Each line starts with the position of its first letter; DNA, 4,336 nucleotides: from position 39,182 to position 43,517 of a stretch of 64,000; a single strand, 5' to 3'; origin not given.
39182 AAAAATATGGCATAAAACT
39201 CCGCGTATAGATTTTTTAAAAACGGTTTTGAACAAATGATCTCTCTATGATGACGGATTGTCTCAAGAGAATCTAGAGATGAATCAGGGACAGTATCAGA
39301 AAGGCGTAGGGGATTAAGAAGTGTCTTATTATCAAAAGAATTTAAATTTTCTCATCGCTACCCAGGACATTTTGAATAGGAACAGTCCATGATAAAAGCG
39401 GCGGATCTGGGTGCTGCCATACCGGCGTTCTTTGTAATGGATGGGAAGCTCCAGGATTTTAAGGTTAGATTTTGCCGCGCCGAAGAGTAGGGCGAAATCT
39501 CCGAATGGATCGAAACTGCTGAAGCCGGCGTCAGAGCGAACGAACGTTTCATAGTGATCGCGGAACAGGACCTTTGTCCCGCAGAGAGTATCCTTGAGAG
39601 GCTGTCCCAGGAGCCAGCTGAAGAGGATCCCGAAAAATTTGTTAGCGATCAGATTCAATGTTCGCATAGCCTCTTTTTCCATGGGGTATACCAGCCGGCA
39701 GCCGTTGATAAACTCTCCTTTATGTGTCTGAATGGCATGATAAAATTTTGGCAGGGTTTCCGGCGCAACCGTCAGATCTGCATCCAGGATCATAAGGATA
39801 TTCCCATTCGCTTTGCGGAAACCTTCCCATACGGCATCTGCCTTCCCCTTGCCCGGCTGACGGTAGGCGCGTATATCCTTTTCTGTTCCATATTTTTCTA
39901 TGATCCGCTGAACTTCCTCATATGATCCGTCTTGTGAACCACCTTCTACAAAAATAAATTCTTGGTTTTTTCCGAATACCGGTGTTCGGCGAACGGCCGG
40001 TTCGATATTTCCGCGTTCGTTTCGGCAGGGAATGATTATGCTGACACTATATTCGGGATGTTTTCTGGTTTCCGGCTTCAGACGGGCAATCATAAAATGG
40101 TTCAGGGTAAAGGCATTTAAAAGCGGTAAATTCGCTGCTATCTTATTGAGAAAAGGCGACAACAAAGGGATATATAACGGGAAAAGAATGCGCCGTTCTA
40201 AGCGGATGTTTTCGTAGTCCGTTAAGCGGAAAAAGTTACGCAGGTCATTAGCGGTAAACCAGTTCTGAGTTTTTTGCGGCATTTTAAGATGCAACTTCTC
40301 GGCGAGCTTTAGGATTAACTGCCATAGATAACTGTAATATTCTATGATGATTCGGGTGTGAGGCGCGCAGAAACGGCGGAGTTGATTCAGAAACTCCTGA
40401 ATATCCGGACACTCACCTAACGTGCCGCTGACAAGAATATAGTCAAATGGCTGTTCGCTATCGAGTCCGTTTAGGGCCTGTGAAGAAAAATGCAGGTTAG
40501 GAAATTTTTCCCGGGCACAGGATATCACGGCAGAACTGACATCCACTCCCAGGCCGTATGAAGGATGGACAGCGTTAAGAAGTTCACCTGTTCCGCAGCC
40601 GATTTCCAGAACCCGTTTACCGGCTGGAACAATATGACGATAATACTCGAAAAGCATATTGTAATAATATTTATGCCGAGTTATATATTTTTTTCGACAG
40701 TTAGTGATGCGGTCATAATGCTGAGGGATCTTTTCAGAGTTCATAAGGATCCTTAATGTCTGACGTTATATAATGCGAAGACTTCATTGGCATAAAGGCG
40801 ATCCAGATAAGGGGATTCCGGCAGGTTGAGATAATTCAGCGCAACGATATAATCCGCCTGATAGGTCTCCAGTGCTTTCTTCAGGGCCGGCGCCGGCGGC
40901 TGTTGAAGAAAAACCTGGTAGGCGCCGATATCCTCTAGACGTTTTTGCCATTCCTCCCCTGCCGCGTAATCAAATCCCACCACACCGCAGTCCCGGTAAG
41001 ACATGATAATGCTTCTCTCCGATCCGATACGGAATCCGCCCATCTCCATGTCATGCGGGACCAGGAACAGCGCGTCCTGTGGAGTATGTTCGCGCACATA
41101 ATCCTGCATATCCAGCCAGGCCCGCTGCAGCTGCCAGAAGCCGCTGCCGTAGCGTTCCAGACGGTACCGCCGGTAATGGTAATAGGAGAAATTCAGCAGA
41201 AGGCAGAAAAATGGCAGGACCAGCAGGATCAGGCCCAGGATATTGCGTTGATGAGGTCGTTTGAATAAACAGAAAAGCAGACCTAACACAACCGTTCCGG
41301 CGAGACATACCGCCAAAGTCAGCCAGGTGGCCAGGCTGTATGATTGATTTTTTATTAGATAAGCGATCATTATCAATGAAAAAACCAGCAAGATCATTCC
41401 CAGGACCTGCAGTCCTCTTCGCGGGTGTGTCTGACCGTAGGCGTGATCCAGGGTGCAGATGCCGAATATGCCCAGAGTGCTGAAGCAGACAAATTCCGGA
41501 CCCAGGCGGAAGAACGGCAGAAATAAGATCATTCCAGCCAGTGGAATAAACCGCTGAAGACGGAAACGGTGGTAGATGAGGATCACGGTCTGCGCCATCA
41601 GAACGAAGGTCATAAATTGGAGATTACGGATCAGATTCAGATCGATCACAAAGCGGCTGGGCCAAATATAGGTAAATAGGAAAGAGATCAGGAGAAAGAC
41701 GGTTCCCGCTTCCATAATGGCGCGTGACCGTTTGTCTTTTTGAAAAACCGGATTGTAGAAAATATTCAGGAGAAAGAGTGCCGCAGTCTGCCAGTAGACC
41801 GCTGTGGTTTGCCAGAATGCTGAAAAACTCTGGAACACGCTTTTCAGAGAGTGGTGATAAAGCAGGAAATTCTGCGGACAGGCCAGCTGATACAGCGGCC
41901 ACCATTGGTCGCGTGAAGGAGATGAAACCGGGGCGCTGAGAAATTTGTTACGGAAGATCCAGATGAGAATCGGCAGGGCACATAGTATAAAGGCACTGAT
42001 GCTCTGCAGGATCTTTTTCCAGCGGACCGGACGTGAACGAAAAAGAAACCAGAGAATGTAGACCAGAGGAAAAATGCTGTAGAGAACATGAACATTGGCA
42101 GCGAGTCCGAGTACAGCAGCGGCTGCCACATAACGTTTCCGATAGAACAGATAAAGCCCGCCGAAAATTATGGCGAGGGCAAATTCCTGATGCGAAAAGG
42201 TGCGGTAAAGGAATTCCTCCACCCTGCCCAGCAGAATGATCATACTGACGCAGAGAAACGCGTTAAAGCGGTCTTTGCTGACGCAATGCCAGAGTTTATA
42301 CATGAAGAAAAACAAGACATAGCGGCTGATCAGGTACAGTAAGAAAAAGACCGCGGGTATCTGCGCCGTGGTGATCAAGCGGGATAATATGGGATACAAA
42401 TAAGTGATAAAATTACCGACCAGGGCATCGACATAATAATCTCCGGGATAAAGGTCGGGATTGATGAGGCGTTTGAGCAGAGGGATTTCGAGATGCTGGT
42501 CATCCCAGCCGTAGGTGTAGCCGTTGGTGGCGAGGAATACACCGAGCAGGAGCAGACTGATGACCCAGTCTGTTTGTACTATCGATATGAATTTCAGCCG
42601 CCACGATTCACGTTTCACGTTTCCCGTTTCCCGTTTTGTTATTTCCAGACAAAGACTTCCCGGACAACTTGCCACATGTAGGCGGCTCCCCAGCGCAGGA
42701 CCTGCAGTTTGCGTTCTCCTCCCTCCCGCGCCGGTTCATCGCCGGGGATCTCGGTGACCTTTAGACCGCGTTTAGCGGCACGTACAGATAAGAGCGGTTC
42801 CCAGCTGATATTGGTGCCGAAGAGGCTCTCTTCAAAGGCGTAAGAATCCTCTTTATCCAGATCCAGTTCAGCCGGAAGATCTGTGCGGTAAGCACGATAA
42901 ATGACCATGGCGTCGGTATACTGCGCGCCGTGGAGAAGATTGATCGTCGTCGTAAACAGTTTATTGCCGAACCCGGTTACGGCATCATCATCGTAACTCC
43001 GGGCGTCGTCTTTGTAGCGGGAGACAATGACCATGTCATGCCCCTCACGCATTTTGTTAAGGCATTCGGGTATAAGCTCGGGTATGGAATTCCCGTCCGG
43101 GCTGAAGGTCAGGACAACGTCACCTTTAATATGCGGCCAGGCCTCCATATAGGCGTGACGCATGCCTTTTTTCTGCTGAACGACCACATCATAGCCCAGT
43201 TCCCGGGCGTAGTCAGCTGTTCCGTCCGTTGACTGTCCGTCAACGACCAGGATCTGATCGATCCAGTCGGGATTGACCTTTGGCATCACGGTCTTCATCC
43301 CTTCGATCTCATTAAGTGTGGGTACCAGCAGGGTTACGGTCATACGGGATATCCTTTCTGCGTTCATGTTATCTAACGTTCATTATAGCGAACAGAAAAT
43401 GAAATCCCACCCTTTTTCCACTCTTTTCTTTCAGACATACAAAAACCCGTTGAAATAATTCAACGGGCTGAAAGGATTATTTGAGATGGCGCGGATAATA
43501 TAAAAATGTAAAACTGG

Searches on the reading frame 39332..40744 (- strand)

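Call 36: search_protein_families(library=pfam, proteins=[window:39332-40744:-], max_evalue=0.00001)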
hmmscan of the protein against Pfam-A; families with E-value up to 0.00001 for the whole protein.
window:39332-40744:- (470 aa): 9 families
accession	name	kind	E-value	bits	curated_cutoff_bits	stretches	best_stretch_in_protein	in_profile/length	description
PF00535.33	Glycos_transf_2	-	3.7e-21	76.2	23.3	1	235-379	1-136/168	Glycosyl transferase family 2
PF13489.12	Methyltransf_23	-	1.2e-15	58.1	27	1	40-181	21-163/164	Methyltransferase domain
PF13847.12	Methyltransf_31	-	6.4e-13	49.1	27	1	42-152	4-127/145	Methyltransferase domain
PF08242.18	Methyltransf_12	-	2.9e-11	44.4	30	1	46-129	1-95/98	Methyltransferase domain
PF13649.12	Methyltransf_25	-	7.9e-11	43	27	1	45-128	1-95/97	Methyltransferase domain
PF13641.12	Glyco_tranf_2_3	-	4.9e-10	40.3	27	1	234-353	3-126/230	Glycosyltransferase like family 2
PF10111.15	Glyco_tranf_2_2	-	5.8e-10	39.5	27.3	1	235-356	1-124/276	Glycosyltransferase like family 2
PF07021.18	MetW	-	1.5e-09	38.2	21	1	32-188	4-168/193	Methionine biosynthesis protein MetW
PF08241.18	Methyltransf_11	-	1.6e-07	32.3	21.2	1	46-133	1-94/95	Methyltransferase domain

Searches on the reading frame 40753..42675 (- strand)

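Call 36: search_protein_families(library=pfam, proteins=[window:40753-42675:-], max_evalue=0.00001)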
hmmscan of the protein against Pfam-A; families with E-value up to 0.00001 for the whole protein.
window:40753-42675:- (640 aa): 1 family
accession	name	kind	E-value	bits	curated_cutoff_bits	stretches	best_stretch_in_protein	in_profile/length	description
PF20604.3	DUF6798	-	3.6e-13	49.5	26.9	1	519-583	2-61/61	Domain of unknown function (DUF6798)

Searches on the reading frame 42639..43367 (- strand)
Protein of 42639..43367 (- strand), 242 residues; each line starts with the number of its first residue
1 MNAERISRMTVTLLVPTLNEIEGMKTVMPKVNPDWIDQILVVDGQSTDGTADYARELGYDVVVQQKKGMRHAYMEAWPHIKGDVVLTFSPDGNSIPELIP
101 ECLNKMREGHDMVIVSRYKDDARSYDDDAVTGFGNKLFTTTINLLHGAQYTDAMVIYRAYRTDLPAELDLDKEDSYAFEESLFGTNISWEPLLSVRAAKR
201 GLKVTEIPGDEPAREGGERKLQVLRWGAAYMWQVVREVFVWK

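Call 36: search_protein_families(library=pfam, proteins=[window:42639-43367:-], max_evalue=0.00001)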
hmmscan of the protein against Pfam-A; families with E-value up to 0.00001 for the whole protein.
window:42639-43367:- (242 aa): 1 family
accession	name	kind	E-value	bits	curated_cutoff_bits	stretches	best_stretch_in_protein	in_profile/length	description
PF00535.33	Glycos_transf_2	-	1.7e-13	51.3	23.3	1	35-162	26-161/168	Glycosyl transferase family 2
